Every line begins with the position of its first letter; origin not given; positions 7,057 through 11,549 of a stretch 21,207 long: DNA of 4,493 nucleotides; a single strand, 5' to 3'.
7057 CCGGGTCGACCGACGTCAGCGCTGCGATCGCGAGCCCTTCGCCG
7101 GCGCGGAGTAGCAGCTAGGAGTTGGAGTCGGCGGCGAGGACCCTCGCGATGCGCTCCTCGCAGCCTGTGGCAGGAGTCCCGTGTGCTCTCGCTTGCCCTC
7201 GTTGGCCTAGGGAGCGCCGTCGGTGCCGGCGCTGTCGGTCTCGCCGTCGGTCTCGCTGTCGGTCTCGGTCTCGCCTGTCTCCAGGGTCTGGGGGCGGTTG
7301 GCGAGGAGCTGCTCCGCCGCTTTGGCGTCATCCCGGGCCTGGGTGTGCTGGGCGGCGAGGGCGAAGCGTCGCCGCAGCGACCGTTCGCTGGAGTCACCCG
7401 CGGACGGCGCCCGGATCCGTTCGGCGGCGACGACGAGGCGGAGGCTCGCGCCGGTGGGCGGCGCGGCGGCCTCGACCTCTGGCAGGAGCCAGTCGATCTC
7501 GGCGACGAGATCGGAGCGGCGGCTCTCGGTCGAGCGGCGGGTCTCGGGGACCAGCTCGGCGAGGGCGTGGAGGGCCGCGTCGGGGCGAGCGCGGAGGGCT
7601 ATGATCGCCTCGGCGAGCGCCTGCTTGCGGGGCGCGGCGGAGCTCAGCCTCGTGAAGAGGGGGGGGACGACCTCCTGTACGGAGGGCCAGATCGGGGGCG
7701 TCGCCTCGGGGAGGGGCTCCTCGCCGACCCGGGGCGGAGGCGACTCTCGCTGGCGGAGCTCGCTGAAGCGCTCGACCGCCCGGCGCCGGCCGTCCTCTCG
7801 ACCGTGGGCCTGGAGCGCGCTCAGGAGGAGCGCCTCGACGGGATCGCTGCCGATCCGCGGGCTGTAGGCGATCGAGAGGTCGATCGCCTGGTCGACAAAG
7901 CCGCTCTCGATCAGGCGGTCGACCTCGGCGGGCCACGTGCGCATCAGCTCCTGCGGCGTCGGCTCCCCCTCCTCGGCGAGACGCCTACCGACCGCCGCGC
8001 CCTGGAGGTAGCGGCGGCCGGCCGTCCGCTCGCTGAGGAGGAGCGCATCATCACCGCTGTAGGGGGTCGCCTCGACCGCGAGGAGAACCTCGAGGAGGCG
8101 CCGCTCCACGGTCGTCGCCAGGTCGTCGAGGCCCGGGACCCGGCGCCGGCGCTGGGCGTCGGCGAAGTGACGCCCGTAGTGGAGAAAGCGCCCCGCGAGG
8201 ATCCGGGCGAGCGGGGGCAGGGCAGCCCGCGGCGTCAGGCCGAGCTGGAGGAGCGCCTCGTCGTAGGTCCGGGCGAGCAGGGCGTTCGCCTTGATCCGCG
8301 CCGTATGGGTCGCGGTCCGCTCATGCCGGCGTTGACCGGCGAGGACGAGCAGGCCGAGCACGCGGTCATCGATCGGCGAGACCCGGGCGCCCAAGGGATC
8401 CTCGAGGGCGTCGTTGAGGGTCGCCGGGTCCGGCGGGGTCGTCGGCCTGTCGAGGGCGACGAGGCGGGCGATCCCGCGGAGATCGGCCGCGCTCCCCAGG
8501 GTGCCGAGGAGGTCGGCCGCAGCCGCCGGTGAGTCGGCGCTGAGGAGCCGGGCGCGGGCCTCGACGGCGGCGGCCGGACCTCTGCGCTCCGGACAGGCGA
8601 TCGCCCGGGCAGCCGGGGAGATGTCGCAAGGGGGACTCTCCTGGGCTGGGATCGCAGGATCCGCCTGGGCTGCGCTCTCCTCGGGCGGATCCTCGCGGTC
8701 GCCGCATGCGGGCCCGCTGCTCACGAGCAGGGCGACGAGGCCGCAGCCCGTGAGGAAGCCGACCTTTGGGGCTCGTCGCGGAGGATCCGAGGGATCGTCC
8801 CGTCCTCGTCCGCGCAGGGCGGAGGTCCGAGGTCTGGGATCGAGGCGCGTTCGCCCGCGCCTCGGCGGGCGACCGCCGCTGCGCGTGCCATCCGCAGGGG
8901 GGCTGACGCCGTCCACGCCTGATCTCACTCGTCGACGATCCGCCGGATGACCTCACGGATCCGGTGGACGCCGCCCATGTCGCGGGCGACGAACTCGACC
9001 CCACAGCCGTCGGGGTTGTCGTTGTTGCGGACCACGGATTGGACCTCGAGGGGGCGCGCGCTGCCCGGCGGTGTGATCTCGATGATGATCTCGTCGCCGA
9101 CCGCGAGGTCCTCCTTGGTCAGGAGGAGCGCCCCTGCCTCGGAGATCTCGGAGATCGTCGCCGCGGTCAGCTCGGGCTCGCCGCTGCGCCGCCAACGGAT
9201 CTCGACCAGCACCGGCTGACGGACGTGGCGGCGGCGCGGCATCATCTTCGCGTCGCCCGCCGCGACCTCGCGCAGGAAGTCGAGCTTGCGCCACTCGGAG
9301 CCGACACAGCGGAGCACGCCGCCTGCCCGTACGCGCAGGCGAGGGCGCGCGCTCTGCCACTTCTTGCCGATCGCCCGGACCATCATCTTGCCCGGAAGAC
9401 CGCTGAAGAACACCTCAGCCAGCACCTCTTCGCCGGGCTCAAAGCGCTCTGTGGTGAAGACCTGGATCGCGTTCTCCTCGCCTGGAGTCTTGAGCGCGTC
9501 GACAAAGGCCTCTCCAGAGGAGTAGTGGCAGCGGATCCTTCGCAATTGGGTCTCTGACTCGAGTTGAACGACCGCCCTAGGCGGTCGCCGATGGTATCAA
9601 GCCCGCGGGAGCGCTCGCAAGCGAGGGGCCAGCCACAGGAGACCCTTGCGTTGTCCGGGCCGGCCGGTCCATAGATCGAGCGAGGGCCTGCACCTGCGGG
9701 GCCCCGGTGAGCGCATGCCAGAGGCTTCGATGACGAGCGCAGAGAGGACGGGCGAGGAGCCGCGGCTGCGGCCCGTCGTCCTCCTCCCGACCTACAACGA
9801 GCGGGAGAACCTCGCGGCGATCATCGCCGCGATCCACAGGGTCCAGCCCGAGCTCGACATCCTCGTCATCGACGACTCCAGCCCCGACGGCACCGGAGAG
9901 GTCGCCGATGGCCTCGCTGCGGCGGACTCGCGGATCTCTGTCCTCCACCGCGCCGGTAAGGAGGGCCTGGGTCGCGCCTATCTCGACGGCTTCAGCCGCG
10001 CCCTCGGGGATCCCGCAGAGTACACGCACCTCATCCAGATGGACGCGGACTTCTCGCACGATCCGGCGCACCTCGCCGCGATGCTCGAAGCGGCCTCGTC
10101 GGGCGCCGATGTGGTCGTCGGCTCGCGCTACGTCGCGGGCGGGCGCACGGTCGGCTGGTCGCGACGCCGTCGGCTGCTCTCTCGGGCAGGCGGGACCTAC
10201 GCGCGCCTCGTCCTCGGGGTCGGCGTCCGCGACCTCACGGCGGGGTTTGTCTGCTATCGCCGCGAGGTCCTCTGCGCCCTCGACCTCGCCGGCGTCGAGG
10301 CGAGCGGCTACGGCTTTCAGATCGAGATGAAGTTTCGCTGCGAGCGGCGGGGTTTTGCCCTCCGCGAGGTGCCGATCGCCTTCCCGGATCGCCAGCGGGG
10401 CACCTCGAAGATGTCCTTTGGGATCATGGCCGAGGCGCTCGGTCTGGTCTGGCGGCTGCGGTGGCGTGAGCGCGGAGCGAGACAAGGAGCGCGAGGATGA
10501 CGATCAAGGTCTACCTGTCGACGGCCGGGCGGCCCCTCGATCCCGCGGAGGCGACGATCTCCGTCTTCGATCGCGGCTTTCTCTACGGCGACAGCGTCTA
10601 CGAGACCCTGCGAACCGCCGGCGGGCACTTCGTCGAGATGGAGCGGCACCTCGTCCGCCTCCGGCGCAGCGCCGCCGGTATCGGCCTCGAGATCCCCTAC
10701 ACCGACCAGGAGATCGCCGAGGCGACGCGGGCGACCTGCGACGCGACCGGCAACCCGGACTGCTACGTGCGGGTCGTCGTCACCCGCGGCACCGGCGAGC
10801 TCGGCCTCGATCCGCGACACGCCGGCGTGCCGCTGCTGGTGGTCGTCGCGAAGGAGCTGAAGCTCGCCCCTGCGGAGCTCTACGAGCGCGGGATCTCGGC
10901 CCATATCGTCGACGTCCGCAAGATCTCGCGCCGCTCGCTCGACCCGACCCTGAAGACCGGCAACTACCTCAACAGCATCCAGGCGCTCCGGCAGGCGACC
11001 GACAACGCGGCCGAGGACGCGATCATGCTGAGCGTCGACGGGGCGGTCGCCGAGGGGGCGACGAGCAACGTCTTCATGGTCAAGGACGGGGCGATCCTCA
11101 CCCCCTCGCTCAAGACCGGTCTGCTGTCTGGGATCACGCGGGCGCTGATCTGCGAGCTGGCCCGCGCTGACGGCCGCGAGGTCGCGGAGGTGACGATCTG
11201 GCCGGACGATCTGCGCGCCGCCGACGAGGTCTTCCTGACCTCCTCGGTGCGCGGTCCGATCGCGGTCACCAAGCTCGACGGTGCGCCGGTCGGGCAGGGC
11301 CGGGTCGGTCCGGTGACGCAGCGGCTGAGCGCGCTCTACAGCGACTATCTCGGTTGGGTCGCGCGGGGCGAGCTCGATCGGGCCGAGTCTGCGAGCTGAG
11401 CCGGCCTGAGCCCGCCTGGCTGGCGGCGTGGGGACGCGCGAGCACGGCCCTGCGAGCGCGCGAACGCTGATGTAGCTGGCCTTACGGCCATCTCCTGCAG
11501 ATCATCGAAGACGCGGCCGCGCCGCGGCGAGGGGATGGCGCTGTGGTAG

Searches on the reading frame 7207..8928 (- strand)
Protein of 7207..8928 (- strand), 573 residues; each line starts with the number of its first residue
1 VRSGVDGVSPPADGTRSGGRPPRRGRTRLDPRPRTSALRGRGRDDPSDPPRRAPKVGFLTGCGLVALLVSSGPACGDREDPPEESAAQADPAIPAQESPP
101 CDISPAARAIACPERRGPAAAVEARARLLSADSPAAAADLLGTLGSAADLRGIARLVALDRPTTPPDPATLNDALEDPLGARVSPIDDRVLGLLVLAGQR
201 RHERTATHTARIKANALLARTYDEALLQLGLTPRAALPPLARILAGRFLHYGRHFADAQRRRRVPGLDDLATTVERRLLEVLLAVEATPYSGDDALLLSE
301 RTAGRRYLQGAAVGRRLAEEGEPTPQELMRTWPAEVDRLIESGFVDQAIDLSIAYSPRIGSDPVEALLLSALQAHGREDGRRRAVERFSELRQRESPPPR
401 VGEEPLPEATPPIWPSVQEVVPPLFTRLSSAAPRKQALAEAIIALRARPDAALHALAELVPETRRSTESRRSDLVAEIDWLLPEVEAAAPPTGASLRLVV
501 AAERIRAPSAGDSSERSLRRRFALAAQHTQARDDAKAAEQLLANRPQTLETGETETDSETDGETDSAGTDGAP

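Call 15: search_protein_families(library=pfam, proteins=[window:7207-8928:-], max_evalue=0.01)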
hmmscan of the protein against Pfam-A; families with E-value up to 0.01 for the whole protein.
window:7207-8928:- (573 aa): 0 families

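Call 51: find_homologous_proteins(query=window:7207-8928:-)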
Query window:7207-8928:- (573 aa): 13 proteins with E <= 0.001 among 8000 candidates.
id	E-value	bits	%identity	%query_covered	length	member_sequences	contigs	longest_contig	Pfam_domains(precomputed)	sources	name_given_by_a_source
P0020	0.0e+0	1060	90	99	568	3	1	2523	-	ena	-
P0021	2.6e-266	903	83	92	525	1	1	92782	-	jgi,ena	-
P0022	9.7e-223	759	74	89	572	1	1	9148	-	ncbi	-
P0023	5.2e-185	635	71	78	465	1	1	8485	-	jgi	-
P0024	9.9e-179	614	67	80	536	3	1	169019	-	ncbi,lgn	-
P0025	4.9e-177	609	64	81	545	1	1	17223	-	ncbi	-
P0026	9.8e-172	591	65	79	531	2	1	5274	-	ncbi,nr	ncbi:MAG TPA: hypothetical protein ENJ18_05310 [Nannocystis exedens]|nr:hypothetical protein [Nannoc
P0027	2.2e-160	554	61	88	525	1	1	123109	-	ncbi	ncbi:MAG: hypothetical protein R3A79_11590 [Nannocystaceae bacterium]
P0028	1.8e-92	330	50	69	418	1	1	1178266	-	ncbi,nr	ncbi:MAG: hypothetical protein H6711_05580 [Myxococcales bacterium]|nr:hypothetical protein [Myxococ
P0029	1.0e-50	192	42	53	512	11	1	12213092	-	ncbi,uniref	ncbi:hypothetical protein [Nannocystis pusilla]|uniref:hypothetical protein n=1 Tax=Nannocystis pusi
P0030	3.0e-41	160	39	70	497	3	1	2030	-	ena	-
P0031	3.2e-26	111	36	48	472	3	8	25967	-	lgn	-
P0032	1.1e-21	96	34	55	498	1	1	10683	-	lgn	-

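Call 52: find_encoding_contigs(protein=P0021, flank=10000, max_places=2)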
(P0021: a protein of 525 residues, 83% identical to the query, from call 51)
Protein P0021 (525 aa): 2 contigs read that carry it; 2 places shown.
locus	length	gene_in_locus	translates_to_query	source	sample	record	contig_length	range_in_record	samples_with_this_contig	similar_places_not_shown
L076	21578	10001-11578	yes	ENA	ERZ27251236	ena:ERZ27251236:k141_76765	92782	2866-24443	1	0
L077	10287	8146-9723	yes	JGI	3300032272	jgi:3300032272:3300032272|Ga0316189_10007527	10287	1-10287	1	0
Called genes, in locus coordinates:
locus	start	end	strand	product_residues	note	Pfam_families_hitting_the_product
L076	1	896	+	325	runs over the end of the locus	-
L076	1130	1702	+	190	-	-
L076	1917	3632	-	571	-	PF13948:DUF4215 (faint)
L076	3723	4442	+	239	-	PF01738:DLH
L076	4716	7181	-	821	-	-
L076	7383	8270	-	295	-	PF01063:Aminotran_4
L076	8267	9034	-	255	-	PF00535:Glycos_transf_2, PF13641:Glyco_tranf_2_3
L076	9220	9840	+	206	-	PF07238:PilZ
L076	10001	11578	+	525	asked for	-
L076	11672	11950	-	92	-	-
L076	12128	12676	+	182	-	PF05258:DciA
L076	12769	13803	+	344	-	-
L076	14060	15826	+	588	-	PF01235:Na_Ala_symp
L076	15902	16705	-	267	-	PF22624:AASDHPPT_N (faint), PF01648:ACPS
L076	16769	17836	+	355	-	PF00762:Ferrochelatase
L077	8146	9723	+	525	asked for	-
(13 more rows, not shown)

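Call 53: find_encoding_contigs(protein=P0024, flank=10000, max_places=2)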
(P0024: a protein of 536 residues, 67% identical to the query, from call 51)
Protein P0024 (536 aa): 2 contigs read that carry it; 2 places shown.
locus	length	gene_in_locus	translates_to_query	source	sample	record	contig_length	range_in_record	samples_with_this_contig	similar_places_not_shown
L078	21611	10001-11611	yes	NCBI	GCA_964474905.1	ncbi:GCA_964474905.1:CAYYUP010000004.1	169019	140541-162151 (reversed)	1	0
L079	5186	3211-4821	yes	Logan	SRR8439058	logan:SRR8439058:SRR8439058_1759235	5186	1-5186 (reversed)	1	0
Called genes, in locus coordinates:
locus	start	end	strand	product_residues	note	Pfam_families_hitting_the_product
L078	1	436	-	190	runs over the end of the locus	-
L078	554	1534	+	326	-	-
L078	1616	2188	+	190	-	-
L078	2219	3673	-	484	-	PF13948:DUF4215 (faint), PF06739:SBBP (faint)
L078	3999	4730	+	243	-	PF01738:DLH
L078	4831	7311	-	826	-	-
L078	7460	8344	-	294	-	PF01063:Aminotran_4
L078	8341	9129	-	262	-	PF00535:Glycos_transf_2, PF13641:Glyco_tranf_2_3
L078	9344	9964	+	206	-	PF07238:PilZ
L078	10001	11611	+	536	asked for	-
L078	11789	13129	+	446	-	-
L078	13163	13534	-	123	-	-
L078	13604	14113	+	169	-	PF05258:DciA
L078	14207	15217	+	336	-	-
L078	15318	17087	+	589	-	PF01235:Na_Ala_symp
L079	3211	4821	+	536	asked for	-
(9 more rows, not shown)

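Call 54: find_encoding_contigs(protein=P0020, flank=10000, max_places=2)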
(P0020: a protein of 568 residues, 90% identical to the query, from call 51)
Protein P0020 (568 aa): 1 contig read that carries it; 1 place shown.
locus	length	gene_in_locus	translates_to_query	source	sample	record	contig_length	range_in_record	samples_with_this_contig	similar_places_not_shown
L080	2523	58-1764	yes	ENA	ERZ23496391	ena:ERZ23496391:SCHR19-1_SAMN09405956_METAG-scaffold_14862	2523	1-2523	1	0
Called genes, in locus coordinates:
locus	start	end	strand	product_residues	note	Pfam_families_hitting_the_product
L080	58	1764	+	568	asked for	-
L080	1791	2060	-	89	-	-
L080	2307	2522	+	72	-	?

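Call 70: search_protein_families(library=ncbifam, proteins=[window:7207-8928:-], max_evalue=1)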
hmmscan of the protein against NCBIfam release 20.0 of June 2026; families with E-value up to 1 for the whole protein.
window:7207-8928:- (573 aa): 1 family
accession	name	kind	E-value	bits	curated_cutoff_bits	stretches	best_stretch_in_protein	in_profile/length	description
TIGR01044.1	rplV_bact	equivalog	0.049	13.9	73.65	0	199-245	2-48/103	50S ribosomal protein L22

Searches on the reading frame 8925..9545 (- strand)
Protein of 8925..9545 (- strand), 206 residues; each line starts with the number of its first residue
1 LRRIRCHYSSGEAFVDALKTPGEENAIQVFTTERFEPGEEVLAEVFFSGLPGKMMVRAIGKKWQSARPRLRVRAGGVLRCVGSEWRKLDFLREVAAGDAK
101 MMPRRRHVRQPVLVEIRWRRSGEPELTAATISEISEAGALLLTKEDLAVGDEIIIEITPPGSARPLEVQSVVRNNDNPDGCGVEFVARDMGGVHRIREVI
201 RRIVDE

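Call 37: search_protein_families(library=pfam, proteins=[window:8925-9545:-], max_evalue=0.001)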
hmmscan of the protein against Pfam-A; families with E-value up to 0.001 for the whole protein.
window:8925-9545:- (206 aa): 1 family
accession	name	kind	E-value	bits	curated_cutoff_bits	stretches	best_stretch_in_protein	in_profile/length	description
PF07238.19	PilZ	-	6.8e-11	42.9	22.5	1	104-198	2-98/102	PilZ domain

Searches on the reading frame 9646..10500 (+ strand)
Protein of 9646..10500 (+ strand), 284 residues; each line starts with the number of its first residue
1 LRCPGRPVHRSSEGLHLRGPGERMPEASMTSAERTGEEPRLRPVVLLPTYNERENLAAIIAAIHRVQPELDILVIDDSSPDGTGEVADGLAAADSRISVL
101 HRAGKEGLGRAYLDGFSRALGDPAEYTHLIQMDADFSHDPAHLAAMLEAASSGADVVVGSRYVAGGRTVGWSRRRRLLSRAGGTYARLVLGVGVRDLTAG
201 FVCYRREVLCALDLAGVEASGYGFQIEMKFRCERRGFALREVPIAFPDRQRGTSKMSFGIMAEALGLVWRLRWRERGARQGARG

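Call 37: search_protein_families(library=pfam, proteins=[window:9646-10500:+], max_evalue=0.001)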
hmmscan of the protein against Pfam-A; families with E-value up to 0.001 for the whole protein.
window:9646-10500:+ (284 aa): 2 families
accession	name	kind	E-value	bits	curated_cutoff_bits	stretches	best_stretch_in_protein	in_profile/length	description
PF00535.33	Glycos_transf_2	-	3.4e-31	108.9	23.3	1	45-209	2-164/168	Glycosyl transferase family 2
PF13641.12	Glyco_tranf_2_3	-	2.2e-08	34.8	27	1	45-247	5-209/230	Glycosyltransferase like family 2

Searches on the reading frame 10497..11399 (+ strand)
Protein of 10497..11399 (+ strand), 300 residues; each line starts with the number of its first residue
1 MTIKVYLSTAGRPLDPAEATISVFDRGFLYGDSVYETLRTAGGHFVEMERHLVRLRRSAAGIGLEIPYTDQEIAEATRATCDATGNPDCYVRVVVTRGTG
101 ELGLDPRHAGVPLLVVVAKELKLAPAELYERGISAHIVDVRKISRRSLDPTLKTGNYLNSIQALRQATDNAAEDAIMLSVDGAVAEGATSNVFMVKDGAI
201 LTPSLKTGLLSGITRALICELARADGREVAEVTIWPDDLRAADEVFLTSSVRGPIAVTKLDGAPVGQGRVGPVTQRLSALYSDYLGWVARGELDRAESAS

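Call 37: search_protein_families(library=pfam, proteins=[window:10497-11399:+], max_evalue=0.001)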
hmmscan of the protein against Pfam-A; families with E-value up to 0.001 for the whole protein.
window:10497-11399:+ (300 aa): 1 family
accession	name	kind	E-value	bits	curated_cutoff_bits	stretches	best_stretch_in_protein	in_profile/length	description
PF01063.24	Aminotran_4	-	1.1e-55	189.4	28.5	1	34-259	2-222/223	Amino-transferase class IV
